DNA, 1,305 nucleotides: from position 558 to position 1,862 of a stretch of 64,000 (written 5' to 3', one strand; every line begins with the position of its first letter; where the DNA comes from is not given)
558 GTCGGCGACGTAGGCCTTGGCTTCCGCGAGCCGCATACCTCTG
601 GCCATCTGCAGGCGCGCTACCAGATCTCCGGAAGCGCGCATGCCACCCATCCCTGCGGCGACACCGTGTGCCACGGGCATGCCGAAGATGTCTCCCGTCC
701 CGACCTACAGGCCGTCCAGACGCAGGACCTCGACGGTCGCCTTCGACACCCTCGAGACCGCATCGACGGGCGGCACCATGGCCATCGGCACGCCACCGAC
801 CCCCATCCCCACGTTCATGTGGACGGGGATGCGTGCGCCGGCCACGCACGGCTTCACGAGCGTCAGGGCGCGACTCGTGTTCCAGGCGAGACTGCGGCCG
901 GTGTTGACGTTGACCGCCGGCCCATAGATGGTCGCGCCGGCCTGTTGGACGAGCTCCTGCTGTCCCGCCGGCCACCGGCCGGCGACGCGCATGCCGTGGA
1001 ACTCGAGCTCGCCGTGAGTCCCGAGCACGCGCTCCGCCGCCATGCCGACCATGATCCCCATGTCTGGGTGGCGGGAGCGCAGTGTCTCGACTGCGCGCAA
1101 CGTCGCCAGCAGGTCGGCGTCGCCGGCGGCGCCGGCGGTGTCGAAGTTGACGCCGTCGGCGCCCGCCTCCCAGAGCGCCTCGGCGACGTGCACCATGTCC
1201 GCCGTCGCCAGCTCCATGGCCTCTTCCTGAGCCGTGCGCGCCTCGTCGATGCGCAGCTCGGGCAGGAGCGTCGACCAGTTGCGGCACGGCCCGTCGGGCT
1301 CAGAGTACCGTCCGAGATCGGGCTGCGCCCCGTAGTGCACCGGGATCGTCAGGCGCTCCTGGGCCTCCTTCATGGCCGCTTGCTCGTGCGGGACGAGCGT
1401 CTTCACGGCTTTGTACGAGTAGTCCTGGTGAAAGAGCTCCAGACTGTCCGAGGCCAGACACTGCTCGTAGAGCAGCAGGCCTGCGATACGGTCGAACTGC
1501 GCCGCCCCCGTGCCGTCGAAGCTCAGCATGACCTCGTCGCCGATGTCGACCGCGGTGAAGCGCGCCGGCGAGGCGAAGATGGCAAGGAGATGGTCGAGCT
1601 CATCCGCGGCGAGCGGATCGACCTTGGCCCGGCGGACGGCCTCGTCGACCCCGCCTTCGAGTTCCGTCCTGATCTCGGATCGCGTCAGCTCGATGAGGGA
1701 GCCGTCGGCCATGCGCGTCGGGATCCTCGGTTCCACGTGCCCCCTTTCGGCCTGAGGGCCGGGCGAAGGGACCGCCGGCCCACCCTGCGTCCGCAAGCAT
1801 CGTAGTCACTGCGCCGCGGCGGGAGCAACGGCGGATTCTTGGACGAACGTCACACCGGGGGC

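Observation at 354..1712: In-frame amber codon in an MtbB-family dimethylamine methyltransferase gene (mtbB1): predicted pyrrolysine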

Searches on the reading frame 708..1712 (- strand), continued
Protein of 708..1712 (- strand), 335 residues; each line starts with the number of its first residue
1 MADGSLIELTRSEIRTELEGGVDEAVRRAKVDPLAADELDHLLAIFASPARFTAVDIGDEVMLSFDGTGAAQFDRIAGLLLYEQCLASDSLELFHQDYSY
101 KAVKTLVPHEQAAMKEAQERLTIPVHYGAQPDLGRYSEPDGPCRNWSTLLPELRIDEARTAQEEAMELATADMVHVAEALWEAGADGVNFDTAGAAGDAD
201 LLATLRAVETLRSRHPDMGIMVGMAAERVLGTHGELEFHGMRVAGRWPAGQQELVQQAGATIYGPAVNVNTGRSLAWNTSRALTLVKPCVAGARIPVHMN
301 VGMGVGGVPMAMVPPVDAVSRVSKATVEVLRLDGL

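Call 36: find_encoding_contigs(protein=P0043, flank=10000, max_places=6)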
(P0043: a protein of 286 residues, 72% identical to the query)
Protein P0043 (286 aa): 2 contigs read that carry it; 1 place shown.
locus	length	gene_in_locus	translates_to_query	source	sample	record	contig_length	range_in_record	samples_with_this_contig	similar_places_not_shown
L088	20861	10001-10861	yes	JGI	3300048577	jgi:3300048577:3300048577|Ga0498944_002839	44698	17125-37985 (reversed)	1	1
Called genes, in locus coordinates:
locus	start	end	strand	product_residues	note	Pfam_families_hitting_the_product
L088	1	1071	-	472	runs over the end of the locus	PF00749:tRNA-synt_1c, PF19269:Anticodon_2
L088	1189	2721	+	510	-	PF01276:OKR_DC_1, PF03711:OKR_DC_1_C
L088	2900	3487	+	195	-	-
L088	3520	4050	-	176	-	PF00156:Pribosyltran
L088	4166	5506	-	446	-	PF01523:PmbA_TldD_1st, PF19290:PmbA_TldD_2nd, PF19289:PmbA_TldD_3rd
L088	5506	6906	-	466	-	PF01523:PmbA_TldD_1st, PF19290:PmbA_TldD_2nd, PF19289:PmbA_TldD_3rd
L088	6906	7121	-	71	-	-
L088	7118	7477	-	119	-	-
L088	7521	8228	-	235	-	PF12840:HTH_20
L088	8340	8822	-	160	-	PF02566:OsmC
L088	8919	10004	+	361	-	PF01471:PG_binding_1, PF01520:Amidase_3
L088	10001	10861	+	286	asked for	PF01409:tRNA-synt_2d, PF17759:tRNA_synthFbeta (faint), PF00152:tRNA-synt_2 (faint)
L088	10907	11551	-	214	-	PF13489:Methyltransf_23, PF08241:Methyltransf_11, PF13649:Methyltransf_25 (weak)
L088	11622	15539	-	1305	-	-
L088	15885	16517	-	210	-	PF02607:B12-binding_2, PF02310:B12-binding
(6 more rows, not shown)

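Call 38: find_encoding_contigs(protein=P0012, flank=10000, max_places=6)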
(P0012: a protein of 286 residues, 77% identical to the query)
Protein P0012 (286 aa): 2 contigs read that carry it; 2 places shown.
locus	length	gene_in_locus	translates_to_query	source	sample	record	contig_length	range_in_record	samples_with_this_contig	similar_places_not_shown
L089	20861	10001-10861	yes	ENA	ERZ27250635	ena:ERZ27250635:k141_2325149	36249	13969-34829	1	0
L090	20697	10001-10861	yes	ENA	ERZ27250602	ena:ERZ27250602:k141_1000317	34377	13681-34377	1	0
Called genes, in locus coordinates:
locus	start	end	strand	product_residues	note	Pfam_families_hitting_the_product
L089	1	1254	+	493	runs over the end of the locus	PF01276:OKR_DC_1, PF01041:DegT_DnrJ_EryC1 (weak), PF00266:Aminotran_5 (faint), PF03711:OKR_DC_1_C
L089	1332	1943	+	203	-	-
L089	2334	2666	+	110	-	-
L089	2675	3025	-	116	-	-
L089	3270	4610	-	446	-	PF01523:PmbA_TldD_1st, PF19290:PmbA_TldD_2nd, PF19289:PmbA_TldD_3rd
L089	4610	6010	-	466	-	PF01523:PmbA_TldD_1st, PF19290:PmbA_TldD_2nd, PF19289:PmbA_TldD_3rd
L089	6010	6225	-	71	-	-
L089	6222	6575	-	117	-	-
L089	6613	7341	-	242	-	PF01022:HTH_5 (faint), PF12840:HTH_20, PF13412:HTH_24 (faint), PF09339:HTH_IclR (faint)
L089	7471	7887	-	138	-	PF02566:OsmC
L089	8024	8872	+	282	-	PF02673:BacA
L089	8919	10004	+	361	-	PF01471:PG_binding_1, PF01520:Amidase_3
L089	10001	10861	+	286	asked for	PF01409:tRNA-synt_2d (faint)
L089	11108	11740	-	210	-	PF02607:B12-binding_2, PF02310:B12-binding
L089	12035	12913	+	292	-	PF04055:Radical_SAM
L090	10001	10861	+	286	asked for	PF01409:tRNA-synt_2d (faint)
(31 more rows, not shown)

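Call 60: search_protein_families(library=pfam, proteins=[L031:5138-6853:+, L031:6517-7572:+, L031:7707-8501:-, L031:8518-9876:+, L031:11115-12404:+, L031:12405-12890:+, L031:12891-13628:+, L031:13247-15085:+, L031:15082-16308:-, L031:16926-18152:-], max_evalue=0.00001)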
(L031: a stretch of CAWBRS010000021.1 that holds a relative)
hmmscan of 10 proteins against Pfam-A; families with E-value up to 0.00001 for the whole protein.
L031:5138-6853:+ (571 aa): 5 families
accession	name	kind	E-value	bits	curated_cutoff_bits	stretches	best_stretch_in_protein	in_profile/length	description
PF00890.30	FAD_binding_2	-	2.4e-111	373.3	20.4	1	10-388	2-414/414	FAD binding domain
PF02910.25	Succ_DH_flav_C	-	4.1e-39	133.9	20.8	1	444-571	1-130/130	Fumarate reductase flavoprotein C-term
PF03486.20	HI0933_like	-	1.4e-09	38.3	50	0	137-399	107-242/244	HI0933-like protein Rossmann domain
PF07992.20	Pyr_redox_2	-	4.3e-09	36.6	26.1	0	9-37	2-30/291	Pyridine nucleotide-disulphide oxidoreductase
PF01266.30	DAO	-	1.1e-07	32.1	27.9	1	10-200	2-205/353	FAD dependent oxidoreductase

L031:6517-7572:+ (351 aa): 4 families
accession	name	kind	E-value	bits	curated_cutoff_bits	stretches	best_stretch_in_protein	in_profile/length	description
PF13085.11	Fer2_3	-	6.2e-33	113.5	27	1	117-222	1-107/107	2Fe-2S iron-sulfur cluster binding domain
PF13237.11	Fer4_10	-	1.9e-10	40.9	25.5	1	254-325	5-53/53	4Fe-4S dicluster domain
PF13183.11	Fer4_8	-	2.4e-08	34.8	27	1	257-327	4-67/68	4Fe-4S dicluster domain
PF13534.11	Fer4_17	-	5.2e-07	30.6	22.2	1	258-329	2-61/61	4Fe-4S dicluster domain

L031:7707-8501:- (264 aa): 1 family
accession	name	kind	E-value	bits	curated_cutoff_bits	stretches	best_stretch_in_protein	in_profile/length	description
PF00440.29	TetR_N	-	4.1e-13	49.3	24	1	72-118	1-47/47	Bacterial regulatory proteins, tetR family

L031:8518-9876:+ (452 aa): 4 families
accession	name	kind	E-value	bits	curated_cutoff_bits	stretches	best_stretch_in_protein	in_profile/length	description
PF13416.11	SBP_bac_8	-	8.7e-24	85.2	27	1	146-409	4-267/279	Bacterial extracellular solute-binding protein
PF13343.11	SBP_bac_6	-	3.2e-13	50.2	24.6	1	186-409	19-225/245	Bacterial extracellular solute-binding protein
PF01547.30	SBP_bac_1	-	7.5e-11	43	26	1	143-390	13-305/307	Bacterial extracellular solute-binding protein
PF13531.11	SBP_bac_11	-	9e-10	39.1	25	1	143-393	15-220/227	Bacterial extracellular solute-binding protein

L031:11115-12404:+ (429 aa): 1 family
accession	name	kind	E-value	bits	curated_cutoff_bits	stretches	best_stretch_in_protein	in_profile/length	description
PF06253.16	MTTB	-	9.8e-62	209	25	1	118-425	30-334/500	Trimethylamine methyltransferase (MTTB)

L031:12405-12890:+ (161 aa): 1 family
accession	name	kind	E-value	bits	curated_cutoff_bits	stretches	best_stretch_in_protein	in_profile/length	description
PF06253.16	MTTB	-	2.5e-30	105.4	25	1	2-153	341-494/500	Trimethylamine methyltransferase (MTTB)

L031:12891-13628:+ (245 aa): 2 families
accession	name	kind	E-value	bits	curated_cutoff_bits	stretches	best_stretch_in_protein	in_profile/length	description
PF02310.24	B12-binding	-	5.2e-28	97.8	32.1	1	125-237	2-120/121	B12 binding domain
PF02607.22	B12-binding_2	-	3.9e-22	78.6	23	1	42-111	5-73/74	B12 binding domain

L031:13247-15085:+ (612 aa): 1 family
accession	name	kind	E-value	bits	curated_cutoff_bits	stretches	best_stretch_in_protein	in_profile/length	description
PF06253.16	MTTB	-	5.8e-77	259.2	25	1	112-605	1-493/500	Trimethylamine methyltransferase (MTTB)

L031:15082-16308:- (408 aa): 2 families
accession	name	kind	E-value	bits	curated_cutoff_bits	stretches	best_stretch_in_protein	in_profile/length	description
PF00892.27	EamA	-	2.8e-28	99.3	28.2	2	85-223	3-134/135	EamA-like transporter family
PF03151.22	TPT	-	2.9e-06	27.3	30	0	152-223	66-136/291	Triose-phosphate Transporter family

L031:16926-18152:- (408 aa): 1 family
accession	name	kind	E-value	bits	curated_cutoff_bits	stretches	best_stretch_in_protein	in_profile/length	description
PF00999.27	Na_H_Exchanger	-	1.1e-65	222.4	26.2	1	29-385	4-374/375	Sodium/hydrogen exchanger, transmembrane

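Call 74: search_protein_representatives(protein=window:708-1712:-)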
Query: 335 residues. Proteins with E-value up to 0.001 (for the whole library): 359; up to 1e-10: 220; up to 1e-30: 63. The best 150 are listed.
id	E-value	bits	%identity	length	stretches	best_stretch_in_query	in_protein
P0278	8.6e-101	354.0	64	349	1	2-260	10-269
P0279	8.0e-88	311.3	61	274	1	62-335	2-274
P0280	1.8e-86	306.9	49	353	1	1-335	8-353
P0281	5.1e-85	302.1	47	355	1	1-335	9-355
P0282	2.0e-80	287.0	45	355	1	1-335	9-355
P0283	3.7e-76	273.0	41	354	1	1-335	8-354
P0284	1.1e-74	268.2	62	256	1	1-212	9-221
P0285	1.3e-74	268.0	61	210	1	114-335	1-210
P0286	1.2e-67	245.0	63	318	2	133-274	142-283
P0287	1.5e-67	244.7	63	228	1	2-194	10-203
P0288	2.6e-64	234.1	63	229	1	172-335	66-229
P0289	6.4e-59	216.4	54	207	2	79-238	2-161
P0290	7.0e-59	216.3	57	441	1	114-315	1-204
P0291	5.4e-58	213.3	46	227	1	110-335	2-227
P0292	1.4e-57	212.0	37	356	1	1-335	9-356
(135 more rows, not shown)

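Call 78: list_cluster_members(proteins=[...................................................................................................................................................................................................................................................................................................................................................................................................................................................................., window:708-1712:-, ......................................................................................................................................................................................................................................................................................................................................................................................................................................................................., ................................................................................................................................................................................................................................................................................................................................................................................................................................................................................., window:5035-5367:-])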
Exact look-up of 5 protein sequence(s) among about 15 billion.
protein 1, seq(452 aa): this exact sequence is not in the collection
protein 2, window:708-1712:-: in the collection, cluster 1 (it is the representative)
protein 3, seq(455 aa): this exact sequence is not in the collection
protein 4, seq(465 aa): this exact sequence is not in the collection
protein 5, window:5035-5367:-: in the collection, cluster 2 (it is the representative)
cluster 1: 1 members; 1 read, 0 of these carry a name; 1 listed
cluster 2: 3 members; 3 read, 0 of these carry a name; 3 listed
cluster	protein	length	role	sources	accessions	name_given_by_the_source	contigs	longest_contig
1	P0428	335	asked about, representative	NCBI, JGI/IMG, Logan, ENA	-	-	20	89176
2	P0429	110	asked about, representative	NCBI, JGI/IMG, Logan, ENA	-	-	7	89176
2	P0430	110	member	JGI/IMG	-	-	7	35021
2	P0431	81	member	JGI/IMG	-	-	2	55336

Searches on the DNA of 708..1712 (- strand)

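Call 21: search_rna_families(source=L027, threshold=evalue, max_evalue=1, show_alignments=2)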
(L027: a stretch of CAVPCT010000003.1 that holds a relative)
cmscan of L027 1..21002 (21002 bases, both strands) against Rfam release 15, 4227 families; matches with E-value up to 1: 1.
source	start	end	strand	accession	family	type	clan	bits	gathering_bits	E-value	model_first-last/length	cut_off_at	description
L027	11003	11102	+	RF02509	PYLIS_2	Cis-reg;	-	75.5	36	6.1e-17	1-100/100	no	Pyrrolysine insertion sequence mtbB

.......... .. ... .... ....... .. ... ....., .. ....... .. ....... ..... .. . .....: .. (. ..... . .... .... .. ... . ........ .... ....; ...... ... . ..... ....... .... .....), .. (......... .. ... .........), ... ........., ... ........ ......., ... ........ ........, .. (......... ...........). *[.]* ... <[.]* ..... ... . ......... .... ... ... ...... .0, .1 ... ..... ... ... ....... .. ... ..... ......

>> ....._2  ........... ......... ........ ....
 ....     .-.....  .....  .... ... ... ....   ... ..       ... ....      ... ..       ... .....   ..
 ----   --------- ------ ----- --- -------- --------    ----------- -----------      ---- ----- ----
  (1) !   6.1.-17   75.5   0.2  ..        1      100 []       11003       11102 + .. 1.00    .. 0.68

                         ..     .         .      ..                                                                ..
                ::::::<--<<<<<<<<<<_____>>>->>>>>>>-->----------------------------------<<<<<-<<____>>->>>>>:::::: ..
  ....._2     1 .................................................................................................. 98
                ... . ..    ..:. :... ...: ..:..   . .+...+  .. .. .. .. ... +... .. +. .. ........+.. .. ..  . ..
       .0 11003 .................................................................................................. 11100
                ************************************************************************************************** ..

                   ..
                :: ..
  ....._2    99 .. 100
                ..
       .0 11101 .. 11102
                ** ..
